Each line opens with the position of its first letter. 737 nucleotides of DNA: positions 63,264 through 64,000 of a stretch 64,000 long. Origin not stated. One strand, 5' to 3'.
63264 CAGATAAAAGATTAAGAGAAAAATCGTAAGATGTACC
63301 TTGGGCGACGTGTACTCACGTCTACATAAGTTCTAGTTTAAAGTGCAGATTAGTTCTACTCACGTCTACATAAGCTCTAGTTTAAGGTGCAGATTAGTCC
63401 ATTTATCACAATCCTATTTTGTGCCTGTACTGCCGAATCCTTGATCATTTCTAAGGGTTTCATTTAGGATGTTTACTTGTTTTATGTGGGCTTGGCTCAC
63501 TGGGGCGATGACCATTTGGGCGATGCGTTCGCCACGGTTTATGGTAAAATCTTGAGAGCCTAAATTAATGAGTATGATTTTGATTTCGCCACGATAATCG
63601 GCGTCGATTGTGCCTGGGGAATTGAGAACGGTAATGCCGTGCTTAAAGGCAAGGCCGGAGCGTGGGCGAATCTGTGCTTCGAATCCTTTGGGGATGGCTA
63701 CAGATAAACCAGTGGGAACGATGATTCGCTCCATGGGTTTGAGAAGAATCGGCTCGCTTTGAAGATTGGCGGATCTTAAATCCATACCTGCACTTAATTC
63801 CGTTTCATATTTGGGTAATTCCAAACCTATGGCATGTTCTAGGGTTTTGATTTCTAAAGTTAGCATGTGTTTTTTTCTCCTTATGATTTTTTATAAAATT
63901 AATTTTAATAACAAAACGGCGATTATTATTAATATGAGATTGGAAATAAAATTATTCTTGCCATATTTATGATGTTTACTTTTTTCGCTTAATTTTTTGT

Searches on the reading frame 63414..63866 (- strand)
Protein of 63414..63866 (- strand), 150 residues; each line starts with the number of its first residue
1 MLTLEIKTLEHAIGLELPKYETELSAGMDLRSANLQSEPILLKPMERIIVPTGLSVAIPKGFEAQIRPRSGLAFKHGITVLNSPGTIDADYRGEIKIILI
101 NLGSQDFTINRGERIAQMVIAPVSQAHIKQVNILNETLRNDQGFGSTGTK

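Call 29: search_protein_families(library=pfam, proteins=[window:63414-63866:-], max_evalue=0.00001)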
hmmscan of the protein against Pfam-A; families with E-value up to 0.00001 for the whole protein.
window:63414-63866:- (150 aa): 2 families
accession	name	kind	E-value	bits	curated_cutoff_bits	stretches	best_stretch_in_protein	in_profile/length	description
PF00692.24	dUTPase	-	6.9e-34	116.8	22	1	16-148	4-129/129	dUTPase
PF22769.1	DCD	-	2.5e-11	44.4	27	1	35-121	65-151/153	dCTP deaminase-like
